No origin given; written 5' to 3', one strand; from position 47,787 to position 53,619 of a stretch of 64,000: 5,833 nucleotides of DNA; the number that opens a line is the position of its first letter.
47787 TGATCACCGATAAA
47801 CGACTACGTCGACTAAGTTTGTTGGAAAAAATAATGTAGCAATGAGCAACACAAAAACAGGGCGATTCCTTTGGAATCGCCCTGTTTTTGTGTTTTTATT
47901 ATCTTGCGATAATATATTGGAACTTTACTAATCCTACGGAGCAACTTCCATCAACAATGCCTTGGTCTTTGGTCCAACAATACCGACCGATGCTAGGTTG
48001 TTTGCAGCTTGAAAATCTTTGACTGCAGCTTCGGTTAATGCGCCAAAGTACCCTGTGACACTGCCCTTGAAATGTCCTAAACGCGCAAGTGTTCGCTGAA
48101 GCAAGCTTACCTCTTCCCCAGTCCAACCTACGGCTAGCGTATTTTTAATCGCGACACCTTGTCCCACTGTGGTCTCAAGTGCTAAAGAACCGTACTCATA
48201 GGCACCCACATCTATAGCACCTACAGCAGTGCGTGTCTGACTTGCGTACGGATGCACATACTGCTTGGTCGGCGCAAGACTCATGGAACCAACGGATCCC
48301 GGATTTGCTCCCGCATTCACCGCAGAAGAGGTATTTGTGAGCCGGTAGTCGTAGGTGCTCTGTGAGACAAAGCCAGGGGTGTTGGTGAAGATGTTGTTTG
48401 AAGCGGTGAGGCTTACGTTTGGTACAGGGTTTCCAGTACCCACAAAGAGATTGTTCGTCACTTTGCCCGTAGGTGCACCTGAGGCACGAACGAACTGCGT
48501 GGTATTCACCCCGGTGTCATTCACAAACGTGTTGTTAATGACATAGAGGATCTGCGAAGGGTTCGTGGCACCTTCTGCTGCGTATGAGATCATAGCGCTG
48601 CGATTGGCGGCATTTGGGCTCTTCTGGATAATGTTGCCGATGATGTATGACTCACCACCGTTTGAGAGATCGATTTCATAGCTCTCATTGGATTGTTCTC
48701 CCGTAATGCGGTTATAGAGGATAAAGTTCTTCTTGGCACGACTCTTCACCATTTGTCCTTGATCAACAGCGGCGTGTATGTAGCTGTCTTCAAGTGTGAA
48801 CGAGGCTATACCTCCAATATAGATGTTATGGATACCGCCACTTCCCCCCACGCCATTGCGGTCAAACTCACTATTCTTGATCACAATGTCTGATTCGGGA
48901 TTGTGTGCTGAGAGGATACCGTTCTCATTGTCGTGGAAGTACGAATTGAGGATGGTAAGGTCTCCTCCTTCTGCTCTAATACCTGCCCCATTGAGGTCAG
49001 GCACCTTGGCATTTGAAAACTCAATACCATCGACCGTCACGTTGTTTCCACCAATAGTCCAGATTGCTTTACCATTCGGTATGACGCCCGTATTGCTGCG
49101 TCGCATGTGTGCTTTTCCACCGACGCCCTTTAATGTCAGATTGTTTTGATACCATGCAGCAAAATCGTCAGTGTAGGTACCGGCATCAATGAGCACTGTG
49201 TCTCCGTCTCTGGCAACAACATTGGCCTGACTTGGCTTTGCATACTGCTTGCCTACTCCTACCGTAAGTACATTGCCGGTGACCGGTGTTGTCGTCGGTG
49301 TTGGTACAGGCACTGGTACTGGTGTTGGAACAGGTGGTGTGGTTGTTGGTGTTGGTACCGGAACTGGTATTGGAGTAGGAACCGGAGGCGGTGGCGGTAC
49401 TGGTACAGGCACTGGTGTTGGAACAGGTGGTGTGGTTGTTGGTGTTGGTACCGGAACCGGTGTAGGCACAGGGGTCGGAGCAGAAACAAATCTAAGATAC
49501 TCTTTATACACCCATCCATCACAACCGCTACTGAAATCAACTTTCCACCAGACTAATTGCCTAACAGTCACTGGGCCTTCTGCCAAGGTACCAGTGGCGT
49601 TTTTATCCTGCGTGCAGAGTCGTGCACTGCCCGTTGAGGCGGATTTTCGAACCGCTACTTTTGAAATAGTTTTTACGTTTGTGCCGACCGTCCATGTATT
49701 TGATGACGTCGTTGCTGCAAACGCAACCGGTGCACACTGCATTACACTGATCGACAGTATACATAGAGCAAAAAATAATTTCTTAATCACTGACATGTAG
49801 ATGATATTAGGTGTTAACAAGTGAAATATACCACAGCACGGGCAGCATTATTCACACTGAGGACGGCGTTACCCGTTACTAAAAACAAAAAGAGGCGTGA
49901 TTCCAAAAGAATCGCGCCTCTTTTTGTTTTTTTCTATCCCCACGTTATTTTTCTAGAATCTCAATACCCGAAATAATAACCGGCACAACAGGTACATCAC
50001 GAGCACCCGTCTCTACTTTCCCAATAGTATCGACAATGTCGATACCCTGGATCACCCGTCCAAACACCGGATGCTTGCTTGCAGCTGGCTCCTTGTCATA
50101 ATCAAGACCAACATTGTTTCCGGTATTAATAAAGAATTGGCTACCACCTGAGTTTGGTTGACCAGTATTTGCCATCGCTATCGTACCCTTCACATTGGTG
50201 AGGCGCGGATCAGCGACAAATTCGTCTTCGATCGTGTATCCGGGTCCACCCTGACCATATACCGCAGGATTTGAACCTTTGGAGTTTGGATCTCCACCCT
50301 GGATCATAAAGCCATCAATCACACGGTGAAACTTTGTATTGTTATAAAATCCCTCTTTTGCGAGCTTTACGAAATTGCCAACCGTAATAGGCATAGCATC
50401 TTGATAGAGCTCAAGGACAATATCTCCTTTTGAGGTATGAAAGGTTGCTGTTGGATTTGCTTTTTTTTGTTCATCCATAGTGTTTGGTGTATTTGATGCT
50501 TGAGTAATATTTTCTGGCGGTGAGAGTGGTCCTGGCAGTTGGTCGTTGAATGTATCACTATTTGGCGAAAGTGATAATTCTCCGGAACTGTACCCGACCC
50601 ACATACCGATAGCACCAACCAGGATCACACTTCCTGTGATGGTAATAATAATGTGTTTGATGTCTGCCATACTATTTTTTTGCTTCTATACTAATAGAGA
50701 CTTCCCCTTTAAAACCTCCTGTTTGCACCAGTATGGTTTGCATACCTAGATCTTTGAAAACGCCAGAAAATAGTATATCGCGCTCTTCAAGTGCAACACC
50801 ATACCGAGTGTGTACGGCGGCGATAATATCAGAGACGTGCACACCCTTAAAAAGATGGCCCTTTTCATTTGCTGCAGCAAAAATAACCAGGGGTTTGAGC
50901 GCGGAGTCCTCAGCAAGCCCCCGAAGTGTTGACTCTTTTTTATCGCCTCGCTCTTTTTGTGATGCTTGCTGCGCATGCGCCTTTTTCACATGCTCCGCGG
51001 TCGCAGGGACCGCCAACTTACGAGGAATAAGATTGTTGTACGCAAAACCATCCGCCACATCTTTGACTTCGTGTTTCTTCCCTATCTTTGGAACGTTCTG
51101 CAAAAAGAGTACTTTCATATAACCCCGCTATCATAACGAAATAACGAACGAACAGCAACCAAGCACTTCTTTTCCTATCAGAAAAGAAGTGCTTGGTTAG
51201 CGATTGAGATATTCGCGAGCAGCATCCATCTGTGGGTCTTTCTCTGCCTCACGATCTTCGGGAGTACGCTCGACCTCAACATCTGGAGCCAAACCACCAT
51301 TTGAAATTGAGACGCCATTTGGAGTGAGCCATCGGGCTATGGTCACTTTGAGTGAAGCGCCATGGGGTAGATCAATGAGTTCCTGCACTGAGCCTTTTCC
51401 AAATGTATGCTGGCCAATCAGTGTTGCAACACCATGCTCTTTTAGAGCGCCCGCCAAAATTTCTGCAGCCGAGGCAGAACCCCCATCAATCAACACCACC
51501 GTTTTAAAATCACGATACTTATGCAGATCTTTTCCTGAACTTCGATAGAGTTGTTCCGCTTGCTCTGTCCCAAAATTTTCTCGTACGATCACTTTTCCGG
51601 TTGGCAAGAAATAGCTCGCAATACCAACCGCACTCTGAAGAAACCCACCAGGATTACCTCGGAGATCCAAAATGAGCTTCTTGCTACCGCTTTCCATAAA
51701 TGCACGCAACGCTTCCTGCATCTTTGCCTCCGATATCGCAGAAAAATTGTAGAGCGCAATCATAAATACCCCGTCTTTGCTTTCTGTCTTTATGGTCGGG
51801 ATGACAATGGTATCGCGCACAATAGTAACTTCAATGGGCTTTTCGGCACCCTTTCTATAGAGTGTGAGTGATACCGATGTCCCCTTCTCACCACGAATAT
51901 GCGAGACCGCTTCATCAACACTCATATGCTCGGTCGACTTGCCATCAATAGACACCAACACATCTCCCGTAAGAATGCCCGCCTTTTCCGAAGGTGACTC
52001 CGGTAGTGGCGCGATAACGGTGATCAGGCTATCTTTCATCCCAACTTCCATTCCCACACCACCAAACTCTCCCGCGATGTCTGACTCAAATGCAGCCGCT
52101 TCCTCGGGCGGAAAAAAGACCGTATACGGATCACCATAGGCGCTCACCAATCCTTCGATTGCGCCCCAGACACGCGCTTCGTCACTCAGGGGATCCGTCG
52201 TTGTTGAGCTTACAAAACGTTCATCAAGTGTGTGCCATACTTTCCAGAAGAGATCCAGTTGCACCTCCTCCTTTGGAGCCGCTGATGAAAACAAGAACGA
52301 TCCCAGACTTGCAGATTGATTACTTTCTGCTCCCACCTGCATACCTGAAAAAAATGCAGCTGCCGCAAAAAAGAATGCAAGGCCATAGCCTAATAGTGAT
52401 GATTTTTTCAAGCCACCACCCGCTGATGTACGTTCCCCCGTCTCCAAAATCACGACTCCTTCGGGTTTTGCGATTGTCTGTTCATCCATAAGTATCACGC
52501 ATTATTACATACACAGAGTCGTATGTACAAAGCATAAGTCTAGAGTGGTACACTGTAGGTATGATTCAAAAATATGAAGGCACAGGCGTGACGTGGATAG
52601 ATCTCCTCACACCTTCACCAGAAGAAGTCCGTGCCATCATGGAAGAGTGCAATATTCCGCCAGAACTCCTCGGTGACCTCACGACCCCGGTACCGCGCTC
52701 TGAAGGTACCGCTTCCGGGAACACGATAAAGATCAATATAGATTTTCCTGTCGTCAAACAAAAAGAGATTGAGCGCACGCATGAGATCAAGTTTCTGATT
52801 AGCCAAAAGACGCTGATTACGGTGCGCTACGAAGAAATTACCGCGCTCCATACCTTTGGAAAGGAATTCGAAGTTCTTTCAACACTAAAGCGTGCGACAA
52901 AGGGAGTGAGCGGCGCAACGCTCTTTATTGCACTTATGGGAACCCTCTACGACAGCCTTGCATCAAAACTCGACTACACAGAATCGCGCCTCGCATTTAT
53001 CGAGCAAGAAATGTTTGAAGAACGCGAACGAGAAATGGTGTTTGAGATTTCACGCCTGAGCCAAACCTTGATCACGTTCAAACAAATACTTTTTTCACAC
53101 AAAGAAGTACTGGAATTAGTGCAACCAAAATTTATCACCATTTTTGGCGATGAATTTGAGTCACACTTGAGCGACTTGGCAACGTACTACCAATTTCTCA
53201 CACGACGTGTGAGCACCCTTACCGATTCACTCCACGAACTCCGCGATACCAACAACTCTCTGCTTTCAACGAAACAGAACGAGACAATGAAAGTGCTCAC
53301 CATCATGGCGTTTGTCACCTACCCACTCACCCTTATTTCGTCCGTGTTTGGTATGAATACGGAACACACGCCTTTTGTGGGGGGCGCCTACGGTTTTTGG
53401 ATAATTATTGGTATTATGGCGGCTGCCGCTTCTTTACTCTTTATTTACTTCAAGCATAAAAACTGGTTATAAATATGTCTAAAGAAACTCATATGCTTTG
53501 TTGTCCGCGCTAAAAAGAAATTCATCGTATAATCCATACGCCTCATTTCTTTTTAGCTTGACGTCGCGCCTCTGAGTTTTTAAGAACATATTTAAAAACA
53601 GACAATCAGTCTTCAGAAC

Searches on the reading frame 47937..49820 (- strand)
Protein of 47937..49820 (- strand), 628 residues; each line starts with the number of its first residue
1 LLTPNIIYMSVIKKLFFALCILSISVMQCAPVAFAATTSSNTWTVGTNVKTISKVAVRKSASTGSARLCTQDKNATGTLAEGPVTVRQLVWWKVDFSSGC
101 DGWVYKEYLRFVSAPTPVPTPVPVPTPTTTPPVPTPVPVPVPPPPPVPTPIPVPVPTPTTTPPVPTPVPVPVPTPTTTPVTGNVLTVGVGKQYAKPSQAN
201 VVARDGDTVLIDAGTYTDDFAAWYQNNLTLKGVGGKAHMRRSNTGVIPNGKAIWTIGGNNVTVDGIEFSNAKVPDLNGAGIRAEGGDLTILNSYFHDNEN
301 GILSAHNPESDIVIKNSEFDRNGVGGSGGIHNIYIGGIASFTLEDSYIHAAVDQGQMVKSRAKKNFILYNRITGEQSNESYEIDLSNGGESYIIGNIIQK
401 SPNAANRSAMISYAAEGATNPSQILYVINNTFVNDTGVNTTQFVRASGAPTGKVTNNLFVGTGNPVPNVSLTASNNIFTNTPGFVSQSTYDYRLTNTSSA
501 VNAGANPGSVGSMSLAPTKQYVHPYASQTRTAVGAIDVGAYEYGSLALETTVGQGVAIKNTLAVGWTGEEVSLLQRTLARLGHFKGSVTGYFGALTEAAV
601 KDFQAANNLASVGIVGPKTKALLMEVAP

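Call 40: search_protein_families(library=pfam, proteins=[window:47937-49820:-], max_evalue=0.001)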
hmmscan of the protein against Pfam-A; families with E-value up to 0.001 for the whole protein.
window:47937-49820:- (628 aa): 2 families
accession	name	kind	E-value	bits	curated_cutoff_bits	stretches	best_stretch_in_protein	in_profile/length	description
PF01471.23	PG_binding_1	-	1e-16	61.3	23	1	567-623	1-57/57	Putative peptidoglycan binding domain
PF08823.16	PG_binding_2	-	0.00017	22.2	21.1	1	565-609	12-56/74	Putative peptidoglycan binding domain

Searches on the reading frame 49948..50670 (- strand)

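Call 40: search_protein_families(library=pfam, proteins=[window:49948-50670:-], max_evalue=0.001)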
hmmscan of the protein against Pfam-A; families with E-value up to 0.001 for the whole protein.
window:49948-50670:- (241 aa): 1 family
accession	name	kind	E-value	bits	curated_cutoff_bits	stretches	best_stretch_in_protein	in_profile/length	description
PF00160.26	Pro_isomerase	-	2.7e-49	167.9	21.7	1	76-236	3-157/159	Cyclophilin type peptidyl-prolyl cis-trans isomerase/CLD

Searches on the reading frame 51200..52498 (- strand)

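Call 40: search_protein_families(library=pfam, proteins=[window:51200-52498:-], max_evalue=0.001)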
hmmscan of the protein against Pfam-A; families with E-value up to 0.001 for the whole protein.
window:51200-52498:- (433 aa): 5 families
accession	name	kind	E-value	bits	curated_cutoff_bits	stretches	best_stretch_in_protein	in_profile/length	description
PF03572.23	Peptidase_S41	-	1.5e-47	161.7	24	1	246-409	4-165/165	Peptidase family S41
PF17820.7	PDZ_6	-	7.1e-13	48.5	27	1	162-215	3-54/54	PDZ domain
PF13180.12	PDZ_2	-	1.2e-10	41.9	27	1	147-225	2-79/80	PDZ domain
PF00595.29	PDZ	-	3.4e-09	37.4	23.2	1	146-213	10-80/81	PDZ domain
PF22694.1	CtpB_N-like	-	0.00066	20.5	27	0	45-129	4-81/85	Activating protease CtpB N-terminal domain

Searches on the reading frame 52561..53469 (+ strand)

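Call 40: search_protein_families(library=pfam, proteins=[window:52561-53469:+], max_evalue=0.001)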
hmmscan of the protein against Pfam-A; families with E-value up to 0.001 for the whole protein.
window:52561-53469:+ (303 aa): 1 family
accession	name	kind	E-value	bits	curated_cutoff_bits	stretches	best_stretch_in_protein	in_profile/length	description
PF01544.23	CorA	-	6.6e-54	183.6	27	1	9-298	3-291/292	CorA-like Mg2+ transporter protein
